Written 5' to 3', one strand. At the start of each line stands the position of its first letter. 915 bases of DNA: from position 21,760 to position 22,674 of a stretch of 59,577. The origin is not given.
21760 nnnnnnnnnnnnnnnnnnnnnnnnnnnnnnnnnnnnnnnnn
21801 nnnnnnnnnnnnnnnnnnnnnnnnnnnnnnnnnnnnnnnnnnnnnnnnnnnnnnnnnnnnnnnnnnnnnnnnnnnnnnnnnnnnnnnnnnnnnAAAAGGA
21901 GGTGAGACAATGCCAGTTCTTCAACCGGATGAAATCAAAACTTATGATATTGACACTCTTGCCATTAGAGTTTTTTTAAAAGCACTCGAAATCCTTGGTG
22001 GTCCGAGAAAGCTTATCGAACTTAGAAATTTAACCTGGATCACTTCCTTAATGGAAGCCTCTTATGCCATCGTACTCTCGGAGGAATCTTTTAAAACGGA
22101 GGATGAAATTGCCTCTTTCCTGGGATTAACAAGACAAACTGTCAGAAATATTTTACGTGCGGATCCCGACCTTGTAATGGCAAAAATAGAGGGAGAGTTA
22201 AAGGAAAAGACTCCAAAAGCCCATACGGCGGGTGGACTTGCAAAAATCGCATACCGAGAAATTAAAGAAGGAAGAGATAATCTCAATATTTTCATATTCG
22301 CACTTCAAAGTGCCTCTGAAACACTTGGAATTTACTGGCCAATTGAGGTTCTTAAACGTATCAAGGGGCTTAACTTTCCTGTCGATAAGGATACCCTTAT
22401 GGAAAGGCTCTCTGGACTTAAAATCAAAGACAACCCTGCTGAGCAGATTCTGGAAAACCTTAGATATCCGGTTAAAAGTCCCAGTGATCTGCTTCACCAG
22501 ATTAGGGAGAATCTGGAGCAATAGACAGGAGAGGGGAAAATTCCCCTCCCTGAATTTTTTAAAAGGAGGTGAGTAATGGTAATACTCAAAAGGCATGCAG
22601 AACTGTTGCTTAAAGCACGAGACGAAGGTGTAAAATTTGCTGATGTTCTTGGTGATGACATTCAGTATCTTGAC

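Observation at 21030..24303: KaiC-like ATPase + HTH regulator + DUF505: candidate uncharacterised signalling system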

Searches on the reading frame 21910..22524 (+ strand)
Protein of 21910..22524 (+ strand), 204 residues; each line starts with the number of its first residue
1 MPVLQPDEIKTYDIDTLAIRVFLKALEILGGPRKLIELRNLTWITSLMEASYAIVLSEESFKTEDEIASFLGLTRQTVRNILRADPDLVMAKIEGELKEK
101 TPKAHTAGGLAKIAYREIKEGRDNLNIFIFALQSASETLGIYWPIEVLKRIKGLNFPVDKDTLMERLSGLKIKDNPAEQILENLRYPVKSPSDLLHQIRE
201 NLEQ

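Call 3: search_protein_families(library=ncbifam, proteins=[window:21910-22524:+], max_evalue=0.01)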
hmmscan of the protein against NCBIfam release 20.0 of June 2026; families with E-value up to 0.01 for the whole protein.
window:21910-22524:+ (204 aa): 1 family
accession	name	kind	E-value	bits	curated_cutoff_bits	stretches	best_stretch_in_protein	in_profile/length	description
TIGR03879.1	near_KaiC_dom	domain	1.3e-33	115.4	65.1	1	27-121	1-91/91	probable regulatory domain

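Call 4: search_protein_families(library=pfam, proteins=[window:21910-22524:+], max_evalue=0.01)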
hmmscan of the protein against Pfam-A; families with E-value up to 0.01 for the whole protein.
window:21910-22524:+ (204 aa): 1 family
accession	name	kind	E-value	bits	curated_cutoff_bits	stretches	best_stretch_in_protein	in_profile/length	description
PF11387.14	DUF2795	-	0.00013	22.2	25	1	142-169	1-28/54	Protein of unknown function (DUF2795)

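Call 22: search_solved_structures(query=window:21910-22524:+, max_evalue=1)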
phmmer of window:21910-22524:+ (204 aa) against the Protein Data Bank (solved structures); distinct sequences matched with E-value up to 1: 1.
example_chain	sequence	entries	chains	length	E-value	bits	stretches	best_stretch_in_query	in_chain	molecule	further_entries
6s6h_A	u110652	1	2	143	0.93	12.6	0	47-110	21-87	Chromosome-partitioning protein ParB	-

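Call 26: find_homologous_proteins(query=window:21910-22524:+, max_evalue=0.001)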
Query window:21910-22524:+ (204 aa): 437 proteins with E <= 0.001 among 895 candidates; the best 120 are listed.
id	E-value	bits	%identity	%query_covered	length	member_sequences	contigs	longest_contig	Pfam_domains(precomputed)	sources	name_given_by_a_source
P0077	3.9e-117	407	93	100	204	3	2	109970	-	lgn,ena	-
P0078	2.0e-114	398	90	100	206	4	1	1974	-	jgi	-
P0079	5.0e-113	393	90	100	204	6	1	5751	-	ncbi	-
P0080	9.8e-101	353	79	100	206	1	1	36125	PF11387.15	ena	-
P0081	1.0e-100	353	79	100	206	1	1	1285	PF11387.15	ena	-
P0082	4.6e-100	351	78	100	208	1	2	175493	PF11387.15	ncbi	-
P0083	4.9e-100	351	78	100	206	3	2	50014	PF11387.15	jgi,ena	-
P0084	1.6e-99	349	78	100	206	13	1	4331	-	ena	-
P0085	4.4e-99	348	78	100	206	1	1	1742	PF11387.15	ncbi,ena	-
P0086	7.5e-95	334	76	100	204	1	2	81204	-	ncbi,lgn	-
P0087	2.2e-94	333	74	100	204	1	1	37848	-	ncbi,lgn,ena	-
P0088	1.9e-93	330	74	100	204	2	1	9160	-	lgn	-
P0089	5.1e-93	328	73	100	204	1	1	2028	-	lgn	-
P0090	8.7e-93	327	73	100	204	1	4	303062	-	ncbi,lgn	ncbi:MAG: bacterio-opsin activator [candidate division WOR-3 bacterium]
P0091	3.0e-92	326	72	100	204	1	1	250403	-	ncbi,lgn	ncbi:MAG: bacterio-opsin activator [candidate division WOR-3 bacterium]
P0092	5.3e-91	322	74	100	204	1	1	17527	-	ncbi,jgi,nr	ncbi:MAG: bacterio-opsin activator [Thermotogae bacterium]|nr:bacterio-opsin activator [Thermotogota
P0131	8.4e-87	308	68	100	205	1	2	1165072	PF11387.15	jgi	jgi:probable regulatory domain-containing protein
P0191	6.9e-78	279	65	100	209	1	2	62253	-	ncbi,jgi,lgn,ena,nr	ncbi:MAG: bacterio-opsin activator [Deferribacteres bacterium]|nr:bacterio-opsin activator [Deferrib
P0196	2.1e-76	274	65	99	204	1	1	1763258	-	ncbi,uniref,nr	ncbi:bacterio-opsin activator [Thermosulfurimonas marina]|uniref:Bacterio-opsin activator n=1 Tax=Th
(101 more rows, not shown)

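Call 27: find_encoding_contigs(protein=P0196, flank=8000, max_places=2)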
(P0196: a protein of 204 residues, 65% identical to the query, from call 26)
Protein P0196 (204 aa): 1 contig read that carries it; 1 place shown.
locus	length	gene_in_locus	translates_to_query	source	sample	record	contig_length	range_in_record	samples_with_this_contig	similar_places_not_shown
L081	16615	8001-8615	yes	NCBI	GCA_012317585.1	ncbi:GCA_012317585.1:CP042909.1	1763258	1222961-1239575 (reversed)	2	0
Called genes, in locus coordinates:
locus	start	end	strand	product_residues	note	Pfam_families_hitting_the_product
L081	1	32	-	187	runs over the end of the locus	-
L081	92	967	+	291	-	PF03755:YicC-like_N, PF08340:YicC-like_C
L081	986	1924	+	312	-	PF01544:CorA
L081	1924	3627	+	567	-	PF02673:BacA, PF13180:PDZ_2, PF17820:PDZ_6 (faint)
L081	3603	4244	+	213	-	PF10294:Methyltransf_16, PF05175:MTS, PF13847:Methyltransf_31 (weak), PF13649:Methyltransf_25 (weak)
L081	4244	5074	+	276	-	PF17827:PrmC_N, PF05175:MTS, PF13649:Methyltransf_25 (weak), PF13847:Methyltransf_31 (weak), PF08241:Methyltransf_11 (faint), PF08242:Methyltransf_12 (faint)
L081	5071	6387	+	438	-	PF00275:EPSP_synthase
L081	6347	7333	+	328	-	PF13177:DNA_pol3_delta2, PF00004:AAA (weak)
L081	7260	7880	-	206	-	PF02663:FmdE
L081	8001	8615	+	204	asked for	-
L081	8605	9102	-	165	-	-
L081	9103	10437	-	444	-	PF03979:Sigma70_r1_1, PF00140:Sigma70_r1_2, PF04542:Sigma70_r2, PF04539:Sigma70_r3, PF04545:Sigma70_r4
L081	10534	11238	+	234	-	-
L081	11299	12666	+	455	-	PF02321:OEP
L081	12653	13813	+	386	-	PF25917:BSH_RND, PF25973:BSH_CzcB, PF25919:BSH_CusB (weak), PF25984:BSH_YknX (faint), PF25989:YknX_C (faint), PF25954:Beta-barrel_RND_2 (weak)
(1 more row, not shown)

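Call 28: find_encoding_contigs(protein=P0131, flank=8000, max_places=2)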
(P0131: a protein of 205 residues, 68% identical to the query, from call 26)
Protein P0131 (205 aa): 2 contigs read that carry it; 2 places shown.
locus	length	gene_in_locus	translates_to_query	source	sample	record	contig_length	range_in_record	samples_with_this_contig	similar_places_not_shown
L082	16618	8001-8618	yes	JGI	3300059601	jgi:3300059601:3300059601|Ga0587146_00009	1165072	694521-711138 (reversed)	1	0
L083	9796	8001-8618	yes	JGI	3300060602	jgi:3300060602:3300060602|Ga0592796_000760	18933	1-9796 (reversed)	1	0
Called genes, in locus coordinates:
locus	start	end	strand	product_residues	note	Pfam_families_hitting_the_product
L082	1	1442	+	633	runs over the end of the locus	-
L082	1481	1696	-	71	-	-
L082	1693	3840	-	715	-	PF09586:YfhO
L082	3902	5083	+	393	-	PF00108:Thiolase_N, PF02803:Thiolase_C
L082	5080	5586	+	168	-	PF00691:OmpA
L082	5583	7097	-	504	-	PF13231:PMT_2 (weak)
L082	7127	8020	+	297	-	PF06745:ATPase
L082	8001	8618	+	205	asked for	PF11387:DUF2795 (faint)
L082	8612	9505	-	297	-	-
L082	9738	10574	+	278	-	PF12762:DDE_Tnp_IS1595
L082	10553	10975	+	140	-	-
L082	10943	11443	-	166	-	PF01927:Mut7-C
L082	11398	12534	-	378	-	PF02441:Flavoprotein, PF04127:DFP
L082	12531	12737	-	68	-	-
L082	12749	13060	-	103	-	PF01883:FeS_assembly_P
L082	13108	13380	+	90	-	PF01649:Ribosomal_S20p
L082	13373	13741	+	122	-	PF01592:NifU_N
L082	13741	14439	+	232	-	PF01042:Ribonuc_L-PSP, PF03745:DUF309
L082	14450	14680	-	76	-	-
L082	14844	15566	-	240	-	PF00702:Hydrolase, PF05116:S6PP (faint), PF08282:Hydrolase_3, PF12710:HAD (faint)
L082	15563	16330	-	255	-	-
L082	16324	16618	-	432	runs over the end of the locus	PF02885:Glycos_trans_3N, PF00591:Glycos_transf_3, PF07831:PYNP_C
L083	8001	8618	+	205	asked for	PF11387:DUF2795 (faint)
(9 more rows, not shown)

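Call 29: find_encoding_contigs(protein=P0191, flank=8000, max_places=2)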
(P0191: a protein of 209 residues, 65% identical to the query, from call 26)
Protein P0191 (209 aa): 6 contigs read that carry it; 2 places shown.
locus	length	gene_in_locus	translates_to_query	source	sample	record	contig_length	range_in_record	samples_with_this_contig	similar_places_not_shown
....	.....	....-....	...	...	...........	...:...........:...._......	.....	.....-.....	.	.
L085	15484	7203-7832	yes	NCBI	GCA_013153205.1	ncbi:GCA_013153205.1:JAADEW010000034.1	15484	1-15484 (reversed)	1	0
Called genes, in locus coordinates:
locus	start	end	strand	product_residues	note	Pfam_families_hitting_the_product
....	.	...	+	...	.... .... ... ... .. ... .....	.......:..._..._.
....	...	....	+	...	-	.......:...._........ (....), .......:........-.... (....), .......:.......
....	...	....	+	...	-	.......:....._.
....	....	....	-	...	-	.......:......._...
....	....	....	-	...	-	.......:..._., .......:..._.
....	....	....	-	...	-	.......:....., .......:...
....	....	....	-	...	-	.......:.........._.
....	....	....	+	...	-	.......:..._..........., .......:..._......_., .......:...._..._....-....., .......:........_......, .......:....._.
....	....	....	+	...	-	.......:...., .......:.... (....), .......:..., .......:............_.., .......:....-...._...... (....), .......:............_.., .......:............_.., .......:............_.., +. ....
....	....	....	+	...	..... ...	-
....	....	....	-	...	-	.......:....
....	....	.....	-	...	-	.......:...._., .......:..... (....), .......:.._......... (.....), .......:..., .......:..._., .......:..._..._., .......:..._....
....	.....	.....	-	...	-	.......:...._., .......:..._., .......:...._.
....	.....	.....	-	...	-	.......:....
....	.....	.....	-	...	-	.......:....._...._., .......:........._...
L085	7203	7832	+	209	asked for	-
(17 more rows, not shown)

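Call 44: predict_structure(alignment_id=A5)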
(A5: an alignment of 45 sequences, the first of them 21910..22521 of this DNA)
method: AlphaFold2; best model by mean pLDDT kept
length: 204 residues; sequences in the alignment: 45
mean_pLDDT: 81.5   pTM: 0.63
mean pLDDT of the five models: 81.5, 80.5, 78.0, 77.6, 76.5
residues with pLDDT >= 90: 83; 70-90: 81; 50-70: 27; < 50: 13
segments of 3 or more residues with pLDDT < 50: 1-10, 100-102
pLDDT, mean of each block of 10 residues (from residue 1): 37 79 89 72 83 93 91 92 88 64 73 92 71 68 83 90 91 87 93 92 84
secondary structure, 60 per line:
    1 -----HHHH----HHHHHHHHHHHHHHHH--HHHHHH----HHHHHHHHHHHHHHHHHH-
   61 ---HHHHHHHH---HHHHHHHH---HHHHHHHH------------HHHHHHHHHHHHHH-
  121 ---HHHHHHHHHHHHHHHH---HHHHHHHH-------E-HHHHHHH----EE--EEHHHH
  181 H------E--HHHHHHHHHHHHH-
elements in order: H6-9 H14-29 H32-37 H42-59 H64-71 H75-82 H86-93 H106-119 H124-139 H143-150 H160-166 H177-181 H191-203

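Call 49: fold_search(model_id=the predicted structure, library=pdb)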
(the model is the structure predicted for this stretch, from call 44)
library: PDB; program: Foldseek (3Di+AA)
matches with E <= 10: 217; with E <= 0.001: 0
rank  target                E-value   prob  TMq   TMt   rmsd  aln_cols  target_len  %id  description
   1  6t1f_C                6.7e-01  0.66  0.25  0.26  11.0       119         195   23  Crystal structure of the C-terminally truncated chromosome-partitioning protein ParB from Caulobacter crescentus compl (released 2020-10-14)
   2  1ogk_D                6.7e-01  0.12  0.17  0.16  15.7       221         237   12  The crystal structure of Trypanosoma cruzi dUTPase in complex with dUDP (released 2004-01-22)
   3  6t1f_D                8.0e-01  0.72  0.21  0.23   9.9        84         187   27  Crystal structure of the C-terminally truncated chromosome-partitioning protein ParB from Caulobacter crescentus compl (released 2020-10-14)
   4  6t1f_A                8.0e-01  0.60  0.25  0.26  11.1       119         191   23  Crystal structure of the C-terminally truncated chromosome-partitioning protein ParB from Caulobacter crescentus compl (released 2020-10-14)
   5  6t1f_B                9.3e-01  0.66  0.21  0.23  10.0        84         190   27  Crystal structure of the C-terminally truncated chromosome-partitioning protein ParB from Caulobacter crescentus compl (released 2020-10-14)
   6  2cje                  9.3e-01  0.10  0.18  0.15  15.4       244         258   15  THE CRYSTAL STRUCTURE OF A COMPLEX OF Leishmania major DUTPASE WITH SUBSTRATE ANALOGUE DUPNHP (released 2007-04-17)
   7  4dl8                  1.2e+00  0.09  0.18  0.17  16.0       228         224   10  Crystal structure of Trypanosoma brucei dUTPase with dUMP, planar [AlF3-OPO3] transition state analogue, Mg2+, and Na+ (released 2013-08-07)
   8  7bhy_C                1.3e+00  0.89  0.18  0.59   7.9        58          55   22  DNA-binding domain of DeoR in complex with the DNA operator (released 2021-11-10)
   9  8tlp_B                1.5e+00  0.08  0.16  0.15  17.2       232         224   18  Computationally designed tunable C2 symmetric tandem repeat homodimer, D_3_633_8x without peptide (released 2024-12-11)
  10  4dlc                  1.5e+00  0.07  0.17  0.16  20.1       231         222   15  Crystal Structure of Trypanosoma brucei dUTPase with dUMP, MgF3- transition state analogue, and Mg2+ (released 2013-08-07)
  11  6s6h_B                1.6e+00  0.44  0.21  0.29  11.1        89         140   31  Crystal structure of the DNA binding domain of the chromosome-partitioning protein ParB complexed to the centromeric p (released 2020-07-15)
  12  5x80_D                1.6e+00  0.21  0.22  0.31  10.2       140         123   17  CRYSTAL STRUCTURE OF MYCOBACTERIUM TUBERCULOSIS MARR FAMILY PROTEIN RV2887 COMPLEX WITH SALICYLIC ACID (released 2017-08-09)
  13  7bhy_A                1.9e+00  0.66  0.16  0.49   8.0        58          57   24  DNA-binding domain of DeoR in complex with the DNA operator (released 2021-11-10)
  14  4dkb                  1.9e+00  0.05  0.15  0.14  16.3       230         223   11  Crystal Structure of Trypanosoma brucei dUTPase with dUpNp and Ca2+ (released 2013-08-07)
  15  6s6h_A                2.0e+00  0.38  0.21  0.32  11.1        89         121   31  Crystal structure of the DNA binding domain of the chromosome-partitioning protein ParB complexed to the centromeric p (released 2020-07-15)
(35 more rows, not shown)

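Call 66: search_protein_families(library=padloc, proteins=[window:21910-22524:+], max_evalue=0.01)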
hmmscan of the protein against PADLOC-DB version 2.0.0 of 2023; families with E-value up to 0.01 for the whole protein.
window:21910-22524:+ (204 aa): 0 families

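Call 67: search_protein_families(library=pfam, alignment_id=A5, max_evalue=1)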
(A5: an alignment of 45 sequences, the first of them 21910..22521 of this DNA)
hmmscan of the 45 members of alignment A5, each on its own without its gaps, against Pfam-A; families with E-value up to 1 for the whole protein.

A. member 1, window:21910-22521:+ (204 aa): 7 families
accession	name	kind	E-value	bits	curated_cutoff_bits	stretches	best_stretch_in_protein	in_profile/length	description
PF11387.14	DUF2795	-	0.00013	22.2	25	1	142-169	1-28/54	Protein of unknown function (DUF2795)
PF13545.12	HTH_Crp_2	-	0.013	15.9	27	1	63-83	24-44/70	Crp-like helix-turn-helix domain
PF13384.12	HTH_23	-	0.038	14.3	24.6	1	63-84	19-40/50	Homeodomain-like domain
PF00325.26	Crp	-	0.046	13.9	21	1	65-78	6-19/32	Bacterial regulatory proteins, crp family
PF04545.22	Sigma70_r4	-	0.052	13.5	24.1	1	63-83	22-42/50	Sigma-70, region 4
PF08281.18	Sigma70_r4_2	-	0.059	13.5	25.7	1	53-82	18-47/54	Sigma-70, region 4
PF13551.12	HTH_29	-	0.17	12.5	28.1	1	63-83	14-34/64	Winged helix-turn helix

B. families by the number of members that match (of 45 scanned): 46 families (the first 25 are shown)
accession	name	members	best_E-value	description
PF13384.12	HTH_23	43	0.00013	Homeodomain-like domain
PF13545.12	HTH_Crp_2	42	0.00085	Crp-like helix-turn-helix domain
PF11387.14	DUF2795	41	1.4e-06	Protein of unknown function (DUF2795)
PF00325.26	Crp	41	0.0025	Bacterial regulatory proteins, crp family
PF13551.12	HTH_29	39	0.0012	Winged helix-turn helix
PF08281.18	Sigma70_r4_2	37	3.8e-05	Sigma-70, region 4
PF17762.8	HTH_ParB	37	0.00079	ParB HTH domain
PF04545.22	Sigma70_r4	37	0.00085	Sigma-70, region 4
PF12728.13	HTH_17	34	0.00021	Helix-turn-helix domain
PF04539.22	Sigma70_r3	29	0.002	Sigma-70 region 3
PF08279.18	HTH_11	26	0.0033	HTH domain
PF07747.17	MTH865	23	0.001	MTH865-like family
PF24434.1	DUF7557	13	0.0012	Family of unknown function (DUF7557)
PF01381.28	HTH_3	13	0.019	Helix-turn-helix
PF13542.12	HTH_Tnp_ISL3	9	0.012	Helix-turn-helix domain of transposase family ISL3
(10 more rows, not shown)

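Call 69: search_protein_representatives(alignment_id=A5)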
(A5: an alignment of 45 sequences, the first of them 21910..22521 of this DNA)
Query: 45 sequences, 205 profile positions. Proteins with E-value up to 0.001 (for the whole library): 137; up to 1e-10: 95; up to 1e-30: 44. The best 137 are listed.
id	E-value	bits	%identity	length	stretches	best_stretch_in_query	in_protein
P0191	1.4e-99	348.1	-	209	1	1-204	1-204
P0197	2.2e-84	298.4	-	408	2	11-122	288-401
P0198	7.1e-72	257.5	-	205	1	11-204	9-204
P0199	1.6e-68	246.6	-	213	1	1-202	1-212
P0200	3.5e-66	239.0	-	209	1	10-203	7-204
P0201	6.5e-65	234.8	-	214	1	1-204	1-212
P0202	7.3e-65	234.6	-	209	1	3-203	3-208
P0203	1.3e-63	230.5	-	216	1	7-204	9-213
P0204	1.8e-63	230.1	-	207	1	3-202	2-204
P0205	5.1e-62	225.4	-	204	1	1-203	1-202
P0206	1.0e-61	224.4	-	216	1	4-204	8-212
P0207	9.5e-60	218.0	-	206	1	11-204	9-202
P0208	1.5e-53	197.7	-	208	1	12-204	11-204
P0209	1.6e-51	191.1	-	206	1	15-201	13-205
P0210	1.8e-51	190.9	-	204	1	12-202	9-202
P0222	2.4e-41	157.8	-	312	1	66-201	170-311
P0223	8.1e-41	156.1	-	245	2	17-123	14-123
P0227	4.2e-39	150.5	-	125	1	11-119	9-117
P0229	2.0e-36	141.8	-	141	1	3-121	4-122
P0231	2.9e-34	134.7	-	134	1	14-120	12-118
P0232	1.5e-33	132.4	-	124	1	11-120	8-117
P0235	1.7e-32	128.9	-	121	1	13-120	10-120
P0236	3.1e-32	128.1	-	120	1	10-120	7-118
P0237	4.3e-32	127.6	-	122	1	1-118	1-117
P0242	1.4e-29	119.4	-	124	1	8-123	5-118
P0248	2.3e-27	112.2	-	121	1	1-120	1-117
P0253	4.1e-22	95.0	-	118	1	12-120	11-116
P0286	1.3e-11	60.8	-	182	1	130-200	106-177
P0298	1.7e-09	53.8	-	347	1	133-203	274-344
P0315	7.0e-06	42.0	-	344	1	139-203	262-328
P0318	3.9e-05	39.6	-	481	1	87-204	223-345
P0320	4.1e-05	39.5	-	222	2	139-201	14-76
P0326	9.3e-05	38.3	-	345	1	143-203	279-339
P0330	7.5e-04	35.4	-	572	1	126-199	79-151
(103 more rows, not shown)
